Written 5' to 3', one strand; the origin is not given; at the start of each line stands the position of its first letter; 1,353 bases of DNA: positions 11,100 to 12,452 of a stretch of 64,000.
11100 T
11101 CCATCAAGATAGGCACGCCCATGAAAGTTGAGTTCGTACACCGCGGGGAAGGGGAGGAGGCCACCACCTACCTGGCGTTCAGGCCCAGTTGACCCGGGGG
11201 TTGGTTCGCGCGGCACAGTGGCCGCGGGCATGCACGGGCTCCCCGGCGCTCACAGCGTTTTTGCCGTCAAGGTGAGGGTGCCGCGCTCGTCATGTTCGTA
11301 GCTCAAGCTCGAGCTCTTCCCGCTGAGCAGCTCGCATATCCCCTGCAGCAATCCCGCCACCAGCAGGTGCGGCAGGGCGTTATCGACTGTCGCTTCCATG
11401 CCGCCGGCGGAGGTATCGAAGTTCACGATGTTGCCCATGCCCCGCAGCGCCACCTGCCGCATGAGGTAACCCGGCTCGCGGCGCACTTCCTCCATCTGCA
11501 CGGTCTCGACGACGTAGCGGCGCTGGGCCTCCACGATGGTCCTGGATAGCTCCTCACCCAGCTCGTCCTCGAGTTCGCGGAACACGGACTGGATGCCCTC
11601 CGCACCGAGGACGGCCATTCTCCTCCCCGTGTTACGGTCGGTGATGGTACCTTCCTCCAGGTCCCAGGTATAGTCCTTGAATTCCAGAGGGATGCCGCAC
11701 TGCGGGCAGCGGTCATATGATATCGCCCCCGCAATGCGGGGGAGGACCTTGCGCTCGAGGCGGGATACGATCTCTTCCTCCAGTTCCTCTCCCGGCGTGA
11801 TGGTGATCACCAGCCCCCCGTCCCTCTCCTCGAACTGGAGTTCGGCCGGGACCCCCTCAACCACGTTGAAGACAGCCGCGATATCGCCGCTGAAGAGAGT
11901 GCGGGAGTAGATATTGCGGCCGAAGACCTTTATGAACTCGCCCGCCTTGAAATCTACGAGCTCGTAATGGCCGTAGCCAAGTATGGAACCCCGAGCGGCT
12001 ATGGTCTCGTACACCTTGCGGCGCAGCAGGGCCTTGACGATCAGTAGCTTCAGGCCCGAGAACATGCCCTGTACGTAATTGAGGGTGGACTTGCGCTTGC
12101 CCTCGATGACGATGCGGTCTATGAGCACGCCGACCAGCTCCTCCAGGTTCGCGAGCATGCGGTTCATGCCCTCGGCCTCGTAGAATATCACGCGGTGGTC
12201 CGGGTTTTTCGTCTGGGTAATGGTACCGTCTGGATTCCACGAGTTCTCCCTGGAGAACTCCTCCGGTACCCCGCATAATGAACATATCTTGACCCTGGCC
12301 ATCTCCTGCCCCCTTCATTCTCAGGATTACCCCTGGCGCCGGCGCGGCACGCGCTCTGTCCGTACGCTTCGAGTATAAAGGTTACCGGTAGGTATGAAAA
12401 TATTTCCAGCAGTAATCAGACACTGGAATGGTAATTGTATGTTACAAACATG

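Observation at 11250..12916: Internally duplicated Zn-ribbon protein of unknown function with a ~600-bp structured leader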

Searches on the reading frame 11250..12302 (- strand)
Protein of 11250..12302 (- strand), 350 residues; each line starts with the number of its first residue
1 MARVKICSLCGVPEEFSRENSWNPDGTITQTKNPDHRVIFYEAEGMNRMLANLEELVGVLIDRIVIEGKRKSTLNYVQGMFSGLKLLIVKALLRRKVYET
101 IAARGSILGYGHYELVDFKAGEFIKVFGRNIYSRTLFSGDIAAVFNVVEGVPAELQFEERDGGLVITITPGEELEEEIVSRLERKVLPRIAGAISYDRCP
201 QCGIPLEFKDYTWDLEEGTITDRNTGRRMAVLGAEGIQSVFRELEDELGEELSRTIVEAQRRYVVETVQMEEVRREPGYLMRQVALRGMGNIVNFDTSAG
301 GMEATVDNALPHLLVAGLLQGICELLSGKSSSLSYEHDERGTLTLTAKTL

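Call 3: search_protein_families(library=pfam, proteins=[window:11250-12302:-], max_evalue=10)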
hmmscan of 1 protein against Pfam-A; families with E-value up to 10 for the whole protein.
window:11250-12302:- (350 aa): 1 family
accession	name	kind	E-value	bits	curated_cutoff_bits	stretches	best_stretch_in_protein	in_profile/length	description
PF13824.12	zf-Mss51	-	0.057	14.1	27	1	198-214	16-32/55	Zinc-finger of mitochondrial splicing suppressor 51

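Call 4: search_protein_families(library=ncbifam, proteins=[window:11250-12302:-], max_evalue=10)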
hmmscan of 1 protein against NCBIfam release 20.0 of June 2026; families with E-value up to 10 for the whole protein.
window:11250-12302:- (350 aa): 1 family
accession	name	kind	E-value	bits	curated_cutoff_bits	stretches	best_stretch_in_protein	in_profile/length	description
NF001605.0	PRK00398.1-2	equivalog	0.12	12.3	63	1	198-216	3-21/43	DNA-directed RNA polymerase subunit P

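Call 5: search_solved_structures(query=window:11250-12302:-, max_evalue=10)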
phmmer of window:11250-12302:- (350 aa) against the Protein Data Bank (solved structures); distinct sequences matched with E-value up to 10: 5.
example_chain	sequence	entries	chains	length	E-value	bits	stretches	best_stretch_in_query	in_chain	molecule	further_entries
1bry_Y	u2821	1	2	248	0.32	13.2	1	93-167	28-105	BRYODIN I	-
9jr0_A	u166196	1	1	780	0.47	12.6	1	17-73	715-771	Metabotropic GABA-B receptor subtype 1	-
4gjg_A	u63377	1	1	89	1.1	11.4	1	208-256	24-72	Troponin C, slow skeletal and cardiac muscles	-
1r2u_A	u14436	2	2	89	1.1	11.4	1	208-256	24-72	troponin C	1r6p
9u78_A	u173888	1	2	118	2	10.5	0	237-278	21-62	Single Chain Protein of De Novo Designed Helix Bundles-4EH2 with KDPV Loop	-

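Call 8: find_homologous_proteins(query=window:11250-12302:-)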
Query window:11250-12302:- (350 aa): 137 proteins with E <= 0.001 among 7303 candidates; the best 120 are listed.
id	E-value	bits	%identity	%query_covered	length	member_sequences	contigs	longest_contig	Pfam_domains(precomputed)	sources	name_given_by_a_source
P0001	1.1e-227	772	100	100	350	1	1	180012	-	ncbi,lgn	-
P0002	8.6e-200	681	88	100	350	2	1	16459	-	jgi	-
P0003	2.3e-185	633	79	100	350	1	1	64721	-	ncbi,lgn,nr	ncbi:MAG: hypothetical protein JW854_03995 [Actinobacteria bacterium]|nr:hypothetical protein [Actin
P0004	1.6e-184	631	81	99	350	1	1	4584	-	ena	-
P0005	1.7e-180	617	77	100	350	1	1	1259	-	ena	-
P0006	3.7e-164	564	72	100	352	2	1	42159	PF13824.13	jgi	jgi:hypothetical protein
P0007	2.5e-159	548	68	100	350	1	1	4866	-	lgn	-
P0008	1.9e-158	545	69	100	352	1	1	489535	-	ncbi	ncbi:MAG: hypothetical protein AB1384_01910 [Actinomycetota bacterium]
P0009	7.2e-158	543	67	100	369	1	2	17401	-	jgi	jgi:hypothetical protein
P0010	2.2e-156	538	67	100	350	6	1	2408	-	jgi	-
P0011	3.2e-155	534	68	98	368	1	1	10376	-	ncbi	-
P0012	3.3e-154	531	69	99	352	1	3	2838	-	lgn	-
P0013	4.6e-153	527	68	98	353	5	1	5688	-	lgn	-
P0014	1.4e-150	519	66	100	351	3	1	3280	-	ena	-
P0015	5.7e-150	517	68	98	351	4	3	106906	-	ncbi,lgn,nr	ncbi:MAG: hypothetical protein HPY75_01480 [Actinobacteria bacterium]|nr:hypothetical protein [Actin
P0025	3.5e-119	416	53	99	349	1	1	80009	-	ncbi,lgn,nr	ncbi:MAG: hypothetical protein JW854_09280 [Actinobacteria bacterium]|nr:hypothetical protein [Actin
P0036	1.5e-110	387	50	98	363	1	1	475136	-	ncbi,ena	-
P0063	3.8e-88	314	43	98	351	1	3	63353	-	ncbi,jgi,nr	ncbi:MAG: hypothetical protein C4536_02435 [Actinobacteria bacterium]|jgi:hypothetical protein|nr:MA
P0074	1.7e-60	223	34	98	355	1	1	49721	-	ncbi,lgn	-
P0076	1.1e-59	220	32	99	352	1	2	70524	-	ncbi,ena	-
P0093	3.1e-49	186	34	96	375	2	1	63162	-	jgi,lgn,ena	-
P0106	4.2e-47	179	32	97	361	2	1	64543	-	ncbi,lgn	-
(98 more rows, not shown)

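Call 12: find_encoding_contigs(protein=P0001, flank=10000, max_places=3)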
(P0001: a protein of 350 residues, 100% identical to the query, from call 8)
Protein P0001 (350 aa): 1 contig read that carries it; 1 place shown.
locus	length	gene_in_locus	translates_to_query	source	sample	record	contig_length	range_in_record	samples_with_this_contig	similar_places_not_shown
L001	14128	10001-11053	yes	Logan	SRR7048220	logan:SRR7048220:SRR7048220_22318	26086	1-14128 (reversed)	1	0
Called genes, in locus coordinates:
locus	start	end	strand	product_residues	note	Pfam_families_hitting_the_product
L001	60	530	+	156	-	PF02577:BFN_dom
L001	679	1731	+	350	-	PF07885:Ion_trans_2, PF02254:TrkA_N, PF02080:TrkA_C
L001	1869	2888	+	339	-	PF03330:DPBB_1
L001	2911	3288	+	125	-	-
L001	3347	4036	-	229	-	PF12840:HTH_20, PF01022:HTH_5 (faint)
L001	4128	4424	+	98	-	-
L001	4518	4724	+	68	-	PF08984:DUF1858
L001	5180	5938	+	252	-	PF03009:GDPD, PF13653:GDPD_2 (weak)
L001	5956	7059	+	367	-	PF01590:GAF (weak), PF13185:GAF_2, PF13492:GAF_3, PF00989:PAS (weak)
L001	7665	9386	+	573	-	PF00501:AMP-binding, PF13193:AMP-binding_C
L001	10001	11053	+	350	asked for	-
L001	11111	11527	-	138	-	PF12172:zf-ChsH2, PF01796:OB_ChsH2_C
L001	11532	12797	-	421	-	PF00108:Thiolase_N, PF22691:Thiolase_C_1, PF02803:Thiolase_C (weak)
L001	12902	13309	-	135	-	PF02310:B12-binding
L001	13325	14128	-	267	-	?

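Call 15: find_related_loci(query=A2, collection=genome_contigs, flank=7000)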
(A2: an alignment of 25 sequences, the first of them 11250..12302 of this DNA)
Query A2 (350 aa) in genome_contigs; peptide patterns used: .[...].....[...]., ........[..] (x = any residue, [..] = any of these).
597 stretches matched a pattern (row limit reached: there are more); 63 encode a relative of the query (tblastn E <= 1e-3); 63 distinct loci.
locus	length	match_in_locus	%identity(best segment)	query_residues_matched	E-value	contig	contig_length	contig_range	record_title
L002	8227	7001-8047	66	1-349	1e-155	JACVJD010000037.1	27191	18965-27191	MAG: Candidatus Solincola daggyaiensis isolate DG_1_6.bin.137 contig037, whole genome shotgun sequence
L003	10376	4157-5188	68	2-345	2e-152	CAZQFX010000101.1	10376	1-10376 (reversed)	MAG TPA_asm: uncultured Actinomycetota bacterium isolate SRP257756_co1_219 genome assembly, contig: NODE_5840_length_103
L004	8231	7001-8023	63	1-341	7e-150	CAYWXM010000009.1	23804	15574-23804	MAG TPA_asm: uncultured Actinomycetota bacterium isolate SRP067234_co1_219 genome assembly, contig: k99_881949, whole ge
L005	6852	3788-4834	48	1-349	3e-107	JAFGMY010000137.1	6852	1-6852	MAG: Actinomycetota bacterium isolate Zod_Metabat.502 k87_11213595, whole genome shotgun sequence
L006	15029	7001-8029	45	1-343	4e-101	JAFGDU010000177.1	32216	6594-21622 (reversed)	MAG: Actinomycetota bacterium isolate Zod_Metabat.1188 k87_14275083, whole genome shotgun sequence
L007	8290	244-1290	44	1-349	4e-99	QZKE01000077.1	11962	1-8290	MAG: Actinobacteria bacterium isolate SURF_21 Ga0104751_1007385, whole genome shotgun sequence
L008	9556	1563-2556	47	15-345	1e-89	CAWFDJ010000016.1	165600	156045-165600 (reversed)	MAG: uncultured bacterium isolate MFD04716.bin.2.264 genome assembly, contig: contig_42010, whole genome shotgun sequenc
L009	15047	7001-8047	79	1-349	0e+0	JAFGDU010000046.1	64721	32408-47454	MAG: Actinomycetota bacterium isolate Zod_Metabat.1188 k87_3471782, whole genome shotgun sequence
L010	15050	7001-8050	66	1-349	1e-150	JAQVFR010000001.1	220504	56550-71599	MAG: Actinomycetota bacterium isolate STE_163 NODE_57_length_220504_cov_5.866234_Sandtown_E, whole genome shotgun sequen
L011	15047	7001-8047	34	1-345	2e-62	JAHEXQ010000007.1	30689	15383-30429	MAG: Actinomycetes bacterium isolate nzgw108 NODE_1954_length_30690_cov_3.138310, whole genome shotgun sequence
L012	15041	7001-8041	34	4-345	6e-62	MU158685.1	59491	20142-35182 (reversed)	MAG: Actinobacteria bacterium isolate GMQP.bin.3 genomic scaffold NODE_232_length_59491_cov_1.997305, whole genome shotg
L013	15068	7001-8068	35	1-350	2e-59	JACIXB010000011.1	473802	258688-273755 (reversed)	MAG: Actinomycetota bacterium isolate MAG-41 Actinobacteria_O_bin18_Scaffold_11, whole genome shotgun sequence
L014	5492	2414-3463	35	1-345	2e-57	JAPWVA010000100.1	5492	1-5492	MAG: Actinomycetota bacterium isolate RSWS17 scaffold_3680_c1, whole genome shotgun sequence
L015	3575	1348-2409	35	1-349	3e-57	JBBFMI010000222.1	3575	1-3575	MAG: Candidatus Geothermincolales bacterium isolate Uz-U4-47 NODE_222_length_3575_cov_3.100057, whole genome shotgun seq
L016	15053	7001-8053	35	1-345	5e-57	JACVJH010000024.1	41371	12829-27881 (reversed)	MAG: Candidatus Solincola tengchongensis isolate DRTY-6.bin.58 contig024, whole genome shotgun sequence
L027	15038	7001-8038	32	4-345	7e-49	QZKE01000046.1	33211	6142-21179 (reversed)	MAG: Actinobacteria bacterium isolate SURF_21 Ga0104751_1001982, whole genome shotgun sequence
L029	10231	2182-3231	33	1-343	2e-46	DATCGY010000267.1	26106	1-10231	MAG TPA_asm: Candidatus Anoxymicrobiaceae bacterium isolate SMAG_U7819 k141_1048469, whole genome shotgun sequence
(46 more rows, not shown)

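Call 18: predict_structure(alignment_id=A1)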
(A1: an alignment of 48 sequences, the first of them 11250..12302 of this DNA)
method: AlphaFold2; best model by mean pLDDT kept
length: 350 residues; sequences in the alignment: 48
mean_pLDDT: 91.2   pTM: 0.90
mean pLDDT of the five models: 91.2, 90.6, 90.3, 89.3, 88.3
residues with pLDDT >= 90: 263; 70-90: 71; 50-70: 16; < 50: 0
segments of 3 or more residues with pLDDT < 50: none
pLDDT, mean of each block of 10 residues (from residue 1): 84 96 96 92 95 96 93 84 73 82 92 93 94 95 90 93 94 67 78 96 97 96 95 93 90 96 91 79 95 94 97 97 94 96 97
secondary structure, 60 per line:
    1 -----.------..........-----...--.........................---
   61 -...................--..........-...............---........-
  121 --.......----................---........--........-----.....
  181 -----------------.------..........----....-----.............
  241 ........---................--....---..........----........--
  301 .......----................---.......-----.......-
elements in order: H14-19 E20-22 E28-30 E33-42 H43-57 H62-80 H83-92 H94-108 E112-119 E123-129 H134-149 E153-160 E163-170 H176-180 H206-210 E211-214 E219-222 E228-233 H234-248 H252-267 H270-273 H277-286 E291-298 E301-307 H312-327 E331-337 E343-349

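Call 20: fold_search(model_id=the predicted structure, library=pdb)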
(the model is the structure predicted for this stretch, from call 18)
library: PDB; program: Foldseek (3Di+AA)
matches with E <= 10: 580; with E <= 0.001: 1
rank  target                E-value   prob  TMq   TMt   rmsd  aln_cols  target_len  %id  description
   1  6cww_A                9.6e-04  1.00  0.25  0.42   5.1       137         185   12  Cs H-NOX mutant with unnatural amino acid 4-cyano-L-phenylalanine at site 5 (released 2018-05-16)
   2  3sj5_A                1.1e-03  1.00  0.24  0.40   5.3       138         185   12  I5F Mutant Structure of T. Tengcongensis H-NOX (released 2011-07-20)
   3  3sj5_B                1.2e-03  1.00  0.25  0.41   5.1       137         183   12  I5F Mutant Structure of T. Tengcongensis H-NOX (released 2011-07-20)
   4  3eee_A                1.3e-03  1.00  0.24  0.39   5.1       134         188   14  Probing the function of heme distortion in the H-NOX family (released 2008-11-25)
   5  3tf0_A                1.6e-03  1.00  0.24  0.39   5.1       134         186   13  Crystal structure of an H-NOX protein from T. tengcongensis (released 2011-11-09)
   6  4it2_A                2.0e-03  1.00  0.24  0.39   5.2       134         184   13  Mn(III)-PPIX bound Tt H-NOX (released 2013-02-27)
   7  3iqb                  2.0e-03  1.00  0.24  0.39   4.9       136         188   11  Tt I75F/L144F H-NOX (released 2010-01-19)
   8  5frx_A                2.5e-03  1.00  0.32  0.53   3.8       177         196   15  crystal structure of the phenol-responsive sensory domain of the transcription activator PoxR in complex with 4-nitrop (released 2016-03-30)
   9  1u56_B                2.5e-03  1.00  0.24  0.39   5.1       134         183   13  Crystal structure of an oxygen binding H-NOX domain related to soluble guanylate cyclases (Water-ligated, ferric form) (released 2004-08-31)
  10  3lai_C                2.6e-03  1.00  0.24  0.39   5.2       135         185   13  Structural insights into the molecular mechanism of H-NOX activation (released 2010-03-16)
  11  1u55_B                2.9e-03  1.00  0.24  0.39   5.2       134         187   13  Crystal structure of an oxygen binding H-NOX domain related to soluble guanylate cyclases (oxygen complex) (released 2004-08-31)
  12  1u4h_A                3.1e-03  1.00  0.23  0.37   5.4       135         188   15  Crystal structure of an oxygen binding H-NOX domain related to soluble guanylate cyclases (oxygen complex) (released 2004-08-31)
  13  7mwr_B                3.1e-03  0.69  0.18  0.23  17.3       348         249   13  Structure of De Novo designed beta sheet heterodimer LHD101A53/B4 (released 2022-01-19)
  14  3nvr_A                3.2e-03  1.00  0.24  0.41   5.1       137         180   14  Modulating Heme Redox Potential Through Protein-Induced Porphyrin Distortion (released 2010-09-08)
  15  3m0b                  4.0e-03  1.00  0.24  0.38   5.4       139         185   16  Ru-Porphyrin Protein Scaffolds for Sensing O2 (released 2010-04-14)
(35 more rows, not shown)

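Call 35: find_encoding_contigs(protein=P0025, flank=7000, max_places=2)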
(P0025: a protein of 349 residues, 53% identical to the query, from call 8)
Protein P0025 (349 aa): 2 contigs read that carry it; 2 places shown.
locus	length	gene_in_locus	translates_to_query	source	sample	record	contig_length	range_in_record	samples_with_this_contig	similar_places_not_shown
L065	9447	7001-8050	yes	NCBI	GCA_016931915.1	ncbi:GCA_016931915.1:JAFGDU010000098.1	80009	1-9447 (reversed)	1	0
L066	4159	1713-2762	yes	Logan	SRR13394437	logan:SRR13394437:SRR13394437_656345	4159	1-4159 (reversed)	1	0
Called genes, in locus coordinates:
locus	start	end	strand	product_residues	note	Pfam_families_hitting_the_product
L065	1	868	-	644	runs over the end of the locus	PF08448:PAS_4, PF13426:PAS_9, PF08447:PAS_3, PF00989:PAS, PF08448:PAS_4, PF13188:PAS_8, PF13426:PAS_9, PF08447:PAS_3, +10 more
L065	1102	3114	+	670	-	PF00989:PAS, PF08447:PAS_3, PF08448:PAS_4, PF13426:PAS_9, PF00989:PAS, PF08448:PAS_4, PF13426:PAS_9, PF02518:HATPase_c, +2 more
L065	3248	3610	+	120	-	PF00072:Response_reg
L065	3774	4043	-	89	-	PF12797:Fer4_2 (faint), PF12837:Fer4_6 (faint), PF13237:Fer4_10 (weak), PF14697:Fer4_21 (weak), PF12838:Fer4_7 (weak), PF13187:Fer4_9 (weak), PF00037:Fer4 (weak)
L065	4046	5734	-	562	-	PF00890:FAD_binding_2 (faint), PF01134:GIDA (faint), PF01494:FAD_binding_3 (faint), PF03486:HI0933_like (faint), PF04820:Trp_halogenase (faint), PF07992:Pyr_redox_2 (faint), PF12831:FAD_oxidored, PF01266:DAO (weak)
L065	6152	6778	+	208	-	PF27246:MJ1433_N (weak), PF27232:MJ1433_C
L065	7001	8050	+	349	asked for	-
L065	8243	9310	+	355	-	-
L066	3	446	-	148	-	?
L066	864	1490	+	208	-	PF27246:MJ1433_N (weak), PF27232:MJ1433_C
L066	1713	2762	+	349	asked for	-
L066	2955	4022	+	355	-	-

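Call 36: find_encoding_contigs(protein=P0036, flank=7000, max_places=2)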
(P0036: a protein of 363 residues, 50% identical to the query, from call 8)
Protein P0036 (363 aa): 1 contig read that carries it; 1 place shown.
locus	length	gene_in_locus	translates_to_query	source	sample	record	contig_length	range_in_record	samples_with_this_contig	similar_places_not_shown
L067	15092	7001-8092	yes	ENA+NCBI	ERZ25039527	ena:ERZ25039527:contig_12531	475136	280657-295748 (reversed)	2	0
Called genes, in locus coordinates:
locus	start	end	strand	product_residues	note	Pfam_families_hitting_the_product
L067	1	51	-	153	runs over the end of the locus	-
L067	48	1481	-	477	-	PF00324:AA_permease, PF13520:AA_permease_2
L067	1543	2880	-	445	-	PF04389:Peptidase_M28 (faint), PF01546:Peptidase_M20, PF07687:M20_dimer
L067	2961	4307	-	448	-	PF03845:Spore_permease, PF13520:AA_permease_2, PF00324:AA_permease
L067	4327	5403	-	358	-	PF01321:Creatinase_N, PF00557:Peptidase_M24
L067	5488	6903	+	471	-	PF05977:MFS_3, PF07690:MFS_1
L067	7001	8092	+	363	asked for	-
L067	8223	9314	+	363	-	-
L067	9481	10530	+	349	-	-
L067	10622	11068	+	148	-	PF12675:DUF3795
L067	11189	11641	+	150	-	-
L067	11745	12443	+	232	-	PF00072:Response_reg, PF00486:Trans_reg_C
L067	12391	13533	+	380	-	PF00672:HAMP, PF00512:HisKA, PF13581:HATPase_c_2 (faint), PF02518:HATPase_c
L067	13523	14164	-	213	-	PF13489:Methyltransf_23, PF01209:Ubie_methyltran, PF05175:MTS, PF06325:PrmA (weak), PF13847:Methyltransf_31, PF08241:Methyltransf_11, PF08242:Methyltransf_12, PF13649:Methyltransf_25, +1 more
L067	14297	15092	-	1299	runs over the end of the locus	PF18986:DUF5719, PF01833:TIG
